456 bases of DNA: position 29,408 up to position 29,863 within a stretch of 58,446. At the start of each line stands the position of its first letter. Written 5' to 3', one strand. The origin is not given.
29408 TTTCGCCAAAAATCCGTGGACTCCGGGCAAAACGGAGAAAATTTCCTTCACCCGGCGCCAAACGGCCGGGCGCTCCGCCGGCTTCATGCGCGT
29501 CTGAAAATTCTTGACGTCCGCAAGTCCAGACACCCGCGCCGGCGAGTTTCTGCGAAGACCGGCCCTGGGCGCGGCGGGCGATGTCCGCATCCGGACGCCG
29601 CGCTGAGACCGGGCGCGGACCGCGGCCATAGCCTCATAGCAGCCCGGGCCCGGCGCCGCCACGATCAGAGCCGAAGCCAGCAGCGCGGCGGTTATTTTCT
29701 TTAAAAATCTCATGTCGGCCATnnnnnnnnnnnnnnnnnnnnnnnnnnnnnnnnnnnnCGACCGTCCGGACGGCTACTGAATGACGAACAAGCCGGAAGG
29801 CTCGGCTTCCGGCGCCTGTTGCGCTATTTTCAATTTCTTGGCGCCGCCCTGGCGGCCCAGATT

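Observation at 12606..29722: Shared, unusual N-terminal leader on all five giant proteins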

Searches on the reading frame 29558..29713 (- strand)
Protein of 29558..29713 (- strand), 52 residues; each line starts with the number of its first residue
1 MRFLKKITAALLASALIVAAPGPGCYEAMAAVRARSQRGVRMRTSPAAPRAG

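Call 20: find_homologous_proteins(query=A2, max_evalue=10)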
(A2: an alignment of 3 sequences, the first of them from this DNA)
Query A2 (3 sequences) (52 aa, profile of the alignment): 2 proteins with E <= 10 among 73 candidates.
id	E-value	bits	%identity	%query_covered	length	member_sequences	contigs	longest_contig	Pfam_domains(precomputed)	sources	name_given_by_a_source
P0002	6.0e-6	44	39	87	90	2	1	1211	-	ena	-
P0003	3.2e+0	26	45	83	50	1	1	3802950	-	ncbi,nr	ncbi:MAG: hypothetical protein M0D55_09340 [Elusimicrobiota bacterium]|nr:MAG: hypothetical protein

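Call 22: find_encoding_contigs(protein=P0003, flank=10000, max_places=4)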
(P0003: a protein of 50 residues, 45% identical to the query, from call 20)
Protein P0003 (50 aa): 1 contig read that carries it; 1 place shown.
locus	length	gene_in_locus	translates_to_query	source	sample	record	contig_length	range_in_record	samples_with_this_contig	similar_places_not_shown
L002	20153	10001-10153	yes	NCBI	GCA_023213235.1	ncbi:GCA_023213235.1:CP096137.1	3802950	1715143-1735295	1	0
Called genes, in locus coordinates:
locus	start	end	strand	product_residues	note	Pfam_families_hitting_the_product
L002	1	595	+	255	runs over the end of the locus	PF03190:Thioredox_DsbH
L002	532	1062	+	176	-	-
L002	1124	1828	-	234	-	PF02433:FixO (faint), PF00034:Cytochrom_C, PF13442:Cytochrome_CBB3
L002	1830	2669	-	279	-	PF01040:UbiA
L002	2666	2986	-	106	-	-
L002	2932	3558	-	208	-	PF02628:COX15-CtaA (weak)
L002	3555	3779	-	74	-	-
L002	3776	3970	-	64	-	-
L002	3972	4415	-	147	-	PF03626:COX4_pro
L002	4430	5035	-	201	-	PF00510:COX3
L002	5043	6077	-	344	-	PF00115:COX1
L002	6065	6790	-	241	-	PF00115:COX1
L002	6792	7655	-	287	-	PF00116:COX2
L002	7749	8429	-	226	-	PF02433:FixO (faint), PF00034:Cytochrom_C, PF13442:Cytochrome_CBB3 (weak), PF00034:Cytochrom_C, PF13442:Cytochrome_CBB3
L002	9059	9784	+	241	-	PF02900:LigB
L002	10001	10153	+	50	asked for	-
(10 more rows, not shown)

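Call 23: find_encoding_contigs(protein=P0002, flank=10000, max_places=4)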
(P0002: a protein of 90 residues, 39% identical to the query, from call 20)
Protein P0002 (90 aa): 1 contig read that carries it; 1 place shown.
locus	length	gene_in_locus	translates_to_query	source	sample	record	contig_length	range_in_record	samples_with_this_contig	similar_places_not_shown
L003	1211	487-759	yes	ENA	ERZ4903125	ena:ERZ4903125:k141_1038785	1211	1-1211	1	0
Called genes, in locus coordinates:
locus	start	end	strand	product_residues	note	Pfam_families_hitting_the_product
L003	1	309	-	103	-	?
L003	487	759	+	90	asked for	-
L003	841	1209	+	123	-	?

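Call 37: search_protein_representatives(alignment_id=A3)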
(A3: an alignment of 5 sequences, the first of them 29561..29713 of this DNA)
Query: 5 sequences, 51 profile positions. Proteins with E-value up to 0.001 (for the whole library): 84; up to 1e-10: 4; up to 1e-30: 0. The best 84 are listed.
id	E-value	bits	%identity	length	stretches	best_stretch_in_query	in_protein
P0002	5.9e-18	80.7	-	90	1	1-50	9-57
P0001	1.7e-17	79.3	-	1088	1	1-51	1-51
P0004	2.9e-17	78.5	-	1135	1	6-49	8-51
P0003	1.3e-14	70.0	-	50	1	6-50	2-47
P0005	5.5e-09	52.0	-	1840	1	1-44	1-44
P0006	1.3e-08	50.9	-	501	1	3-39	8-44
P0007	6.7e-08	48.6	-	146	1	4-31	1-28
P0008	1.3e-07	47.7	-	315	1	4-39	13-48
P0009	2.6e-07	46.7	-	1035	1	4-43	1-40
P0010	4.1e-07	46.0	-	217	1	4-33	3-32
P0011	8.2e-07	45.1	-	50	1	1-34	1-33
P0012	8.8e-07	45.0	-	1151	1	1-43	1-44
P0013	1.3e-06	44.4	-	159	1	1-37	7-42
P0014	1.8e-06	43.9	-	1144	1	4-46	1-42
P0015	2.4e-06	43.6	-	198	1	3-32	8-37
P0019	4.2e-06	42.8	-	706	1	1-47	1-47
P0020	7.8e-06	41.9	-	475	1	3-40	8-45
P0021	1.0e-05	41.6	-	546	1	4-30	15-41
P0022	1.3e-05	41.2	-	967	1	5-37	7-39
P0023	1.4e-05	41.1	-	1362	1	4-40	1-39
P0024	1.5e-05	41.0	-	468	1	4-32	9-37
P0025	2.1e-05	40.6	-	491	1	5-35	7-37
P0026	2.1e-05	40.6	-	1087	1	9-39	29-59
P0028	2.2e-05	40.5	-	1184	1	5-31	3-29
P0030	2.6e-05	40.3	-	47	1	4-36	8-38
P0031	2.9e-05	40.1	-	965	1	5-40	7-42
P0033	3.5e-05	39.9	-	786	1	3-43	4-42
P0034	3.5e-05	39.9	-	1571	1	2-35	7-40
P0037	4.4e-05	39.5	-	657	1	4-41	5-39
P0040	5.1e-05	39.3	-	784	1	1-40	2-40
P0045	1.1e-04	38.3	-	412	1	3-39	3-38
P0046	1.3e-04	38.0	-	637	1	1-50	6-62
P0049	1.6e-04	37.8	-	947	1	4-31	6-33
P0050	1.6e-04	37.7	-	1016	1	5-41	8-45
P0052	1.9e-04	37.5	-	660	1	4-39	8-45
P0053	1.9e-04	37.5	-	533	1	5-36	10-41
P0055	2.1e-04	37.4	-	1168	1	5-31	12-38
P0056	2.2e-04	37.3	-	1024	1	4-33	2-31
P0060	2.7e-04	37.0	-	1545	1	8-37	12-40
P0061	2.8e-04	36.9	-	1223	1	3-31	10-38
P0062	2.9e-04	36.9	-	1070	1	3-31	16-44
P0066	3.9e-04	36.5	-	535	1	5-31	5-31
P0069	5.1e-04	36.1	-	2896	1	6-34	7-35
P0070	5.2e-04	36.1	-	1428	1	1-35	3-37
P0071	6.1e-04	35.9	-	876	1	8-46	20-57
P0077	8.0e-04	35.5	-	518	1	6-31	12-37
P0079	8.7e-04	35.4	-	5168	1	4-40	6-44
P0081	8.9e-04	35.3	-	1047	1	1-31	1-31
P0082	9.1e-04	35.3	-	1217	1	4-31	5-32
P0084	1.0e-03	35.2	-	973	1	3-44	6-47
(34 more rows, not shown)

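Call 42: search_protein_families(library=pfam, proteins=[P0024, P0019, P0049, P0031, P0014, P0062, P0006, P0023, P0020, P0081], max_evalue=0.001)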
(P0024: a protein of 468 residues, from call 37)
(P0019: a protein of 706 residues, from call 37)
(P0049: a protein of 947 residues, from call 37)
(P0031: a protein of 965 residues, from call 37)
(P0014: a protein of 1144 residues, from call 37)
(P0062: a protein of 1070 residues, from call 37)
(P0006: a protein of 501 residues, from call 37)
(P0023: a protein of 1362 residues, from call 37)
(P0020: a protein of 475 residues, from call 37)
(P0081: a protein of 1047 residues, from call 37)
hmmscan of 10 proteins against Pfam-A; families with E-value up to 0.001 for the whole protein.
P0024 (468 aa): 1 family
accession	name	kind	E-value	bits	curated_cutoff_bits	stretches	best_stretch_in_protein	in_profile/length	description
PF01694.28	Rhomboid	-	2.9e-18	66.9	22.6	1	296-456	3-140/143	Rhomboid domain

P0019 (706 aa): 1 family
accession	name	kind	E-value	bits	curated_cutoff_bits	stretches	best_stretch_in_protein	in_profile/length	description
PF07690.21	MFS_1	-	8.1e-13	48.4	33.4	1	234-646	2-346/347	Major Facilitator Superfamily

P0049 (947 aa): 4 families
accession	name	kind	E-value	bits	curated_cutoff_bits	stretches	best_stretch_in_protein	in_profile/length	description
PF00005.33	ABC_tran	-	2.7e-29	102.9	25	1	625-785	1-137/137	ABC transporter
PF00664.28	ABC_membrane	-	4.1e-19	69.8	28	1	293-531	13-249/274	ABC transporter transmembrane region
PF02463.25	SMC_N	-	0.00023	21.1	40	0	756-830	136-209/220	RecF/RecN/SMC N terminal domain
PF06414.18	Zeta_toxin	-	0.00056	19.8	22.3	0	638-726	19-115/199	Zeta toxin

P0031 (965 aa): 4 families
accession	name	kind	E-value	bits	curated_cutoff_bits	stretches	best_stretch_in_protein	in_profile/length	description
PF00005.33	ABC_tran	-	3.8e-30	105.7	25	1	740-888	1-137/137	ABC transporter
PF00664.28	ABC_membrane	-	3.6e-22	79.8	28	1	405-665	9-261/274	ABC transporter transmembrane region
PF09818.15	ABC_ATPase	-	1.1e-06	28.3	23.2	0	827-890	125-188/283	P-loop domain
PF02463.25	SMC_N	-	1.6e-05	24.9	40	1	640-928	135-209/220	RecF/RecN/SMC N terminal domain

P0014 (1144 aa): 3 families
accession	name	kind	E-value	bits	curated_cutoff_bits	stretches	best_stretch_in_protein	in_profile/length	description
PF18130.6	ATPgrasp_N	-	2.8e-08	34.6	27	1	715-813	2-79/81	ATP-grasp N-terminal domain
PF13535.11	ATP-grasp_4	-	9.7e-05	22.5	27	0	863-1021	2-153/160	ATP-grasp domain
PF15632.11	ATPgrasp_Ter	-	0.00086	19.5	29.1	0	972-1024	40-90/131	ATP-grasp in the biosynthetic pathway with Ter operon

P0062 (1070 aa): 3 families
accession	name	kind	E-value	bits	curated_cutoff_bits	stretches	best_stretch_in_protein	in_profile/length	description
PF00004.35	AAA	-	5.5e-36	124.4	21.2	1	657-791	1-130/131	ATPase family associated with various cellular activities (AAA)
PF01434.24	Peptidase_M41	-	1e-31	110.7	29.9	1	873-1056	2-190/191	Peptidase family M41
PF13646.12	HEAT_2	-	2.1e-05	25.2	27.7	1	290-352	13-70/88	HEAT repeats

P0006 (501 aa): 1 family
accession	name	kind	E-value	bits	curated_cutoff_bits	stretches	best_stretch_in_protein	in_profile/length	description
PF02517.21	Rce1-like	-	1.4e-10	41.7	22.4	1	296-387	10-93/93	Type II CAAX prenyl endopeptidase Rce1-like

P0023 (1362 aa): 1 family
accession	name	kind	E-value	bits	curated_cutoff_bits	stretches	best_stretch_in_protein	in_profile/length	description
PF01435.24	Peptidase_M48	-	5.1e-16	59.5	20.3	1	631-968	25-185/186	Peptidase family M48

P0020 (475 aa): 0 families

P0081 (1047 aa): 2 families
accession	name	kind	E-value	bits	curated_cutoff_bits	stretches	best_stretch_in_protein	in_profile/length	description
PF00082.27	Peptidase_S8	-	3.1e-32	112.5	21.8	1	724-964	5-258/288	Subtilase family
PF02163.28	Peptidase_M50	-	2.8e-10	40.4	27.2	1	422-473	162-216/221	Peptidase family M50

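Call 43: search_protein_families(library=pfam, proteins=[P0009, P0012, P0028, P0060, P0061, P0084, P0053, P0033, P0071, P0046], max_evalue=0.001)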
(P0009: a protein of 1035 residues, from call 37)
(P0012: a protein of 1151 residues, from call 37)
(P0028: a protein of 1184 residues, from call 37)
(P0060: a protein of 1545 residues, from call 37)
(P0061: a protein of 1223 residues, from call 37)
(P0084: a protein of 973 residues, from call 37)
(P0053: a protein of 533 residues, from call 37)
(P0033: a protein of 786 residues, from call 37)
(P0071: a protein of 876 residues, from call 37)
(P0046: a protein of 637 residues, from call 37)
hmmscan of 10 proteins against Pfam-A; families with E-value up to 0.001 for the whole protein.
P0009 (1035 aa): 0 families

P0012 (1151 aa): 4 families
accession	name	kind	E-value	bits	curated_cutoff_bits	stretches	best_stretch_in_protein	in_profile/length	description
PF18603.7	LAL_C2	-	2.6e-13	50.5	29.4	1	503-580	1-77/78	L-amino acid ligase C-terminal domain 2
PF13535.11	ATP-grasp_4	-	2.7e-08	34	27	1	308-461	5-155/160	ATP-grasp domain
PF18130.6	ATPgrasp_N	-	2.6e-05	25.1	27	1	171-255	3-81/81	ATP-grasp N-terminal domain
PF02655.19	ATP-grasp_3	-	2.9e-05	24.6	23.2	0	304-461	30-159/160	ATP-grasp domain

P0028 (1184 aa): 1 family
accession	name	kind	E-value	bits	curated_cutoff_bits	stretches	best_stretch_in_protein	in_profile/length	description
PF07690.21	MFS_1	-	0.00081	18.8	33.4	0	591-811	27-235/347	Major Facilitator Superfamily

P0060 (1545 aa): 2 families
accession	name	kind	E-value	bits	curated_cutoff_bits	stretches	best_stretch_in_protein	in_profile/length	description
PF13589.12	HATPase_c_3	-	8.9e-08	32.7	25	1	260-332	7-83/137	Histidine kinase-, DNA gyrase B-, and HSP90-like ATPase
PF02518.31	HATPase_c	-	4e-06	27.7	26.4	0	260-386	10-109/111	Histidine kinase-, DNA gyrase B-, and HSP90-like ATPase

P0061 (1223 aa): 1 family
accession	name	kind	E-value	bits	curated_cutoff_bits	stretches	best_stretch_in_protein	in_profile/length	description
PF03098.20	An_peroxidase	-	1.1e-56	192.9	25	1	277-826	1-524/530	Animal haem peroxidase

P0084 (973 aa): 1 family
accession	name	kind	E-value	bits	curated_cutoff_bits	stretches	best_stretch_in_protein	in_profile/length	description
PF00924.24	MS_channel_2nd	-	6.6e-06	26.6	20.2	1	613-661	3-44/68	Mechanosensitive ion channel, beta-domain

P0053 (533 aa): 1 family
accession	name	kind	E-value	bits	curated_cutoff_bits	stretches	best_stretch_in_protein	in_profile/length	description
PF02163.28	Peptidase_M50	-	2.1e-06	27.7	27.2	1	248-343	6-106/221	Peptidase family M50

P0033 (786 aa): 0 families

P0071 (876 aa): 1 family
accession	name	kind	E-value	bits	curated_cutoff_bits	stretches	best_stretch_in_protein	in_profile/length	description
PF07690.21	MFS_1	-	3.3e-11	43.1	33.4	1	249-612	7-287/347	Major Facilitator Superfamily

P0046 (637 aa): 0 families

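Call 48: find_homologous_proteins(query=A4, max_evalue=1)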
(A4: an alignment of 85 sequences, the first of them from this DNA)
Query A4 (85 sequences) (42 aa, profile of the alignment): 2 proteins with E <= 1 among 250 candidates.
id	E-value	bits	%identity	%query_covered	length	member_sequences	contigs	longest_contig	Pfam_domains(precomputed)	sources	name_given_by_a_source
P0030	4.1e-9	54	37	71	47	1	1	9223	-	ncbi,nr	ncbi:MAG: hypothetical protein HY747_10510 [Elusimicrobia bacterium]|nr:hypothetical protein [Elusim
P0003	9.5e-9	52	47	71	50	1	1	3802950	-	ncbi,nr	ncbi:MAG: hypothetical protein M0D55_09340 [Elusimicrobiota bacterium]|nr:MAG: hypothetical protein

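Call 49: list_cluster_members(proteins=[P0005, P0009, P0012, P0014, P0019, P0023, P0024, P0031, P0049, P0062])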
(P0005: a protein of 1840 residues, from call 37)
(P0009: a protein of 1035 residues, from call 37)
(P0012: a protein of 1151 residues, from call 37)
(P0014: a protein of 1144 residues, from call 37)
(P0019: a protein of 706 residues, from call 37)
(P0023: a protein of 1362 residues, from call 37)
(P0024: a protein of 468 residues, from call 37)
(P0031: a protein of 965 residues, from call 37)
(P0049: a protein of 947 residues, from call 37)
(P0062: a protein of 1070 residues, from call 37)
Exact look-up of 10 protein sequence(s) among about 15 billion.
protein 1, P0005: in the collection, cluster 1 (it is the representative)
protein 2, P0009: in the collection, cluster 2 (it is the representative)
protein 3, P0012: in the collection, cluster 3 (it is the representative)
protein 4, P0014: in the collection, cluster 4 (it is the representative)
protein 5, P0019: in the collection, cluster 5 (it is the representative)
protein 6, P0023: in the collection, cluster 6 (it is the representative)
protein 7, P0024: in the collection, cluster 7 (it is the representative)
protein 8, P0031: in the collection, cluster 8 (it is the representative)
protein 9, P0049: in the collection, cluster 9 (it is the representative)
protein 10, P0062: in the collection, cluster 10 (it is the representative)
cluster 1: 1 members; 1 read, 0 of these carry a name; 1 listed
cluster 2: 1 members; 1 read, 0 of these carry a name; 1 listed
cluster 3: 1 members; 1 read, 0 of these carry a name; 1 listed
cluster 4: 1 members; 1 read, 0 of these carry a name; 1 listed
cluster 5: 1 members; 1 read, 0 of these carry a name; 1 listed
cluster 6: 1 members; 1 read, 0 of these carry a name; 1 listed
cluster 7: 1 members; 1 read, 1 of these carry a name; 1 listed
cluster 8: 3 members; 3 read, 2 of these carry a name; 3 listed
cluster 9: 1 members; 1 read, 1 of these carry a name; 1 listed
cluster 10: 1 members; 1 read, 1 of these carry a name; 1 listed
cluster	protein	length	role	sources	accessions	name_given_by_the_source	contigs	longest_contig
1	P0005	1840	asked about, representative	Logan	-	-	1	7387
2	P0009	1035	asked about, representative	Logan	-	-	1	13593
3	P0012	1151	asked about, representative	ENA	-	-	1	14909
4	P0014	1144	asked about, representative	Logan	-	-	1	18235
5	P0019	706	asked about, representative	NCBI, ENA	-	-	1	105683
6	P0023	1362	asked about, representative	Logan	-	-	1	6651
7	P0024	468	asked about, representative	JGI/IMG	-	membrane associated rhomboid family serine protease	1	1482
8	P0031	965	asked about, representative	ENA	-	-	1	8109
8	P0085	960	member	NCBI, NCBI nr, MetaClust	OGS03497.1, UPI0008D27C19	MAG: hypothetical protein A3G41_03745 [Elusimicrobia bacterium RIFCSPLOWO2_12_FULL_59_9] | status=active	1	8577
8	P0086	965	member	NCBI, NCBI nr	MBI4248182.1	MAG: ABC transporter ATP-binding protein [Elusimicrobia bacterium] | ABC transporter ATP-binding protein [Elusimicrobiota bacterium]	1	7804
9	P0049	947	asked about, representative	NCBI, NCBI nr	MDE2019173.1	MAG: ATP-binding cassette domain-containing protein [Patescibacteria group bacterium] | ATP-binding cassette domain-containing protein [Patescibacteria group bacterium]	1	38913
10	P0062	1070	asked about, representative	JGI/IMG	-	ATP-dependent metalloprotease FtsH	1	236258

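Call 65: search_protein_families(library=pfam, proteins=[P0005, P0021, P0025, P0034, P0037, P0040, P0052, P0066, P0082, P0056], max_evalue=0.001)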
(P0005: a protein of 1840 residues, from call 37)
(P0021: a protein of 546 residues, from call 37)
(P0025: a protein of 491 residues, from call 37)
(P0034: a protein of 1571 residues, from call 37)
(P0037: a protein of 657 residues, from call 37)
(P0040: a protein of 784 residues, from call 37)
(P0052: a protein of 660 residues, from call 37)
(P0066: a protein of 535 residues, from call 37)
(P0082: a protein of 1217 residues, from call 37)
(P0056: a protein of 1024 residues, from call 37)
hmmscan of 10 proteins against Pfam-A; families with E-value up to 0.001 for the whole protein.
P0005 (1840 aa): 4 families
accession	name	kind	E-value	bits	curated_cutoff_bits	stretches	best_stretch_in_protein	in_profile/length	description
PF00082.27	Peptidase_S8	-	3.7e-18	66.3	21.8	1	922-1227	1-256/288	Subtilase family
PF13646.12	HEAT_2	-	1.3e-15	57.9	27.7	1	1484-1562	8-87/88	HEAT repeats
PF02985.28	HEAT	-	6.2e-08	32.6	23.5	0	1509-1534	2-27/31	HEAT repeat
PF03130.22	HEAT_PBS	-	8.4e-08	32.4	20.9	1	1492-1516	1-25/27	PBS lyase HEAT-like repeat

P0021 (546 aa): 0 families

P0025 (491 aa): 0 families

P0034 (1571 aa): 0 families

P0037 (657 aa): 0 families

P0040 (784 aa): 0 families

P0052 (660 aa): 1 family
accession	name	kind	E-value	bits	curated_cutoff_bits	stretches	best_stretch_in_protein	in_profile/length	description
PF07690.21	MFS_1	-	2.9e-05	23.6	33.4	2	385-620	127-344/347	Major Facilitator Superfamily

P0066 (535 aa): 0 families

P0082 (1217 aa): 0 families

P0056 (1024 aa): 0 families

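Call 66: search_protein_families(library=pfam, proteins=[P0069, P0070, P0055, P0022, P0045, P0077, P0050, P0026], max_evalue=0.001)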
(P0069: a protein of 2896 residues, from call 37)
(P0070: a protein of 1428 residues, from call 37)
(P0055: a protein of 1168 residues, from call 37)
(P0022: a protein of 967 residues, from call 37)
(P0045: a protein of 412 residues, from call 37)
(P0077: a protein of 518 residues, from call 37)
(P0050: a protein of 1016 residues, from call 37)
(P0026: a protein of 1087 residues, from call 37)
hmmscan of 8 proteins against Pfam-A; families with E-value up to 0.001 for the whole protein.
P0069 (2896 aa): 14 families
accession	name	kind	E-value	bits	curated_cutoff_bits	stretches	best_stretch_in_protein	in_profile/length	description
PF01882.25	DUF58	-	2.5e-58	197.3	23.4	1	2653-2857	10-215/216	Protein of unknown function DUF58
PF00092.34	VWA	-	2.3e-39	135.9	23.8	3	1241-1387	1-140/174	von Willebrand factor type A domain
PF13519.12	VWA_2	-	9.1e-37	126.4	27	3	635-723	1-85/107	von Willebrand factor type A domain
PF07719.23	TPR_2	-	6.3e-13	48.2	27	1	945-971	7-33/34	Tetratricopeptide repeat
PF13414.12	TPR_11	-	6.1e-12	45.5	26.8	1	946-987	1-42/42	TPR repeat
PF00515.34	TPR_1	-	8.6e-11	41.6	27.8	1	946-971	8-33/34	Tetratricopeptide repeat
PF13432.12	TPR_16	-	2.6e-07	31.4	32.7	2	944-992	2-50/65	Tetratricopeptide repeat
PF14559.12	TPR_19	-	6.2e-07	30.1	25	1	949-994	1-46/68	Tetratricopeptide repeat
PF13181.12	TPR_8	-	4.4e-06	26.9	25.7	0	974-1002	2-30/34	Tetratricopeptide repeat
PF13424.12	TPR_12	-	5.2e-06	27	30.1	0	949-994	13-66/77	Tetratricopeptide repeat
PF07584.16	BatA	-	1.9e-05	25.4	25.9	1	550-619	3-77/77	Aerotolerance regulator N-terminal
PF13768.12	VWA_3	-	2.3e-05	24.9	27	0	1241-1379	2-134/155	von Willebrand factor type A domain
PF13431.12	TPR_17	-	2.9e-05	24.4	24.4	1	962-994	2-34/34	Tetratricopeptide repeat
PF13371.12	TPR_9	-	9.5e-05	22.8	35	0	952-1008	8-64/73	Tetratricopeptide repeat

P0070 (1428 aa): 1 family
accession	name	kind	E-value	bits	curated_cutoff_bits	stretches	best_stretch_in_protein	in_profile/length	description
PF01435.24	Peptidase_M48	-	3.6e-18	66.5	20.3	1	601-874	3-185/186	Peptidase family M48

P0055 (1168 aa): 0 families

P0022 (967 aa): 0 families

P0045 (412 aa): 0 families

P0077 (518 aa): 0 families

P0050 (1016 aa): 1 family
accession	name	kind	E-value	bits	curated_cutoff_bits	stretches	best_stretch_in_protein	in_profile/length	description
PF01435.24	Peptidase_M48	-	3.6e-11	43.7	20.3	1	763-991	65-185/186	Peptidase family M48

P0026 (1087 aa): 1 family
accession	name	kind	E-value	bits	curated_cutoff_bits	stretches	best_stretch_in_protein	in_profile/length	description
PF01435.24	Peptidase_M48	-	1.2e-13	51.8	20.3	1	830-1060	65-185/186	Peptidase family M48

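Call 67: list_cluster_members(proteins=[P0006, P0020, P0025, P0026, P0028, P0033, P0034, P0037, P0050, P0060])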
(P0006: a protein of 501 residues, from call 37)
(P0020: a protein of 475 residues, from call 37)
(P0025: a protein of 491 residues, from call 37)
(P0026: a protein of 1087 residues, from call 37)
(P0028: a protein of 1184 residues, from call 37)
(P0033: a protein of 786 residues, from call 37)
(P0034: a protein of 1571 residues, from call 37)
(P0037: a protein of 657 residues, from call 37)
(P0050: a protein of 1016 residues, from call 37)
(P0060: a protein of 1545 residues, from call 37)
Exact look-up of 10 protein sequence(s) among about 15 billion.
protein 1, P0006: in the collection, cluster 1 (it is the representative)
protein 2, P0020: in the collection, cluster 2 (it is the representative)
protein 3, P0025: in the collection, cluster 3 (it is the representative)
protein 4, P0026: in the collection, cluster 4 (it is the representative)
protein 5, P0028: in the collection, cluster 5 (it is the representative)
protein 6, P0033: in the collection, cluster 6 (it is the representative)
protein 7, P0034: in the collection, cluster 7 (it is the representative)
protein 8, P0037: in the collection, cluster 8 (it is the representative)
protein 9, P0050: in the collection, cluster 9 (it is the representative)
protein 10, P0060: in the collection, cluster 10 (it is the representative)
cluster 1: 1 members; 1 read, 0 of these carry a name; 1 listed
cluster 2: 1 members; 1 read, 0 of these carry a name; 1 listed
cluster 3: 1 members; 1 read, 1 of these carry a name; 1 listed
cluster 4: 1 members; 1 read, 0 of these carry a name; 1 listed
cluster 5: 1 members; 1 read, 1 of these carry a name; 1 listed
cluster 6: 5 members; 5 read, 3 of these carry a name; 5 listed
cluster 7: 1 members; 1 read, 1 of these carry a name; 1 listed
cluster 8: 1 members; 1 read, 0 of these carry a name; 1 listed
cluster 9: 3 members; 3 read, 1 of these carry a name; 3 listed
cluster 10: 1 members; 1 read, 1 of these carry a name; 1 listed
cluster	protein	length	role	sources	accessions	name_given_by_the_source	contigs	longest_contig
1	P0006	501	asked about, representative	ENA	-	-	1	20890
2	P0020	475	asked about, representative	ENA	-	-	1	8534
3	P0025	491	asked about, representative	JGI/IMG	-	hypothetical protein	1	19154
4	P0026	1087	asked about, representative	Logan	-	-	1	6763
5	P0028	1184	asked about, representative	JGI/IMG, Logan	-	hypothetical protein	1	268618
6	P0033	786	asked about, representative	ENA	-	-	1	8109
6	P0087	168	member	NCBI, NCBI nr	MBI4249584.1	MAG: hypothetical protein HY611_08780, partial [Elusimicrobia bacterium] | hypothetical protein [Elusimicrobiota bacterium]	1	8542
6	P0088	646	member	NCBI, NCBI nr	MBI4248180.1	MAG: hypothetical protein HY611_01655, partial [Elusimicrobia bacterium] | hypothetical protein [Elusimicrobiota bacterium]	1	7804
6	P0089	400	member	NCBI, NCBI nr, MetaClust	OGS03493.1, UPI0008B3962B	MAG: hypothetical protein A3G41_03725 [Elusimicrobia bacterium RIFCSPLOWO2_12_FULL_59_9] | status=active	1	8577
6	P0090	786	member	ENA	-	-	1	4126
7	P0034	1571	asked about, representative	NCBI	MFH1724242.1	MAG: hypothetical protein ABII00_06425 [Elusimicrobiota bacterium]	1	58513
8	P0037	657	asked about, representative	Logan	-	-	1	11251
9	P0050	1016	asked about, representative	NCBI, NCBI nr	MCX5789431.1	MAG: M48 family metalloprotease [Elusimicrobia bacterium] | M48 family metalloprotease [Elusimicrobiota bacterium]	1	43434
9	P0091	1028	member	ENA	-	-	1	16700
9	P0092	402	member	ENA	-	-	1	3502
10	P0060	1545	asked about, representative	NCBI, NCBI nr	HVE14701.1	MAG TPA: hypothetical protein VNI01_14995, partial [Elusimicrobiota bacterium] | hypothetical protein [Elusimicrobiota bacterium]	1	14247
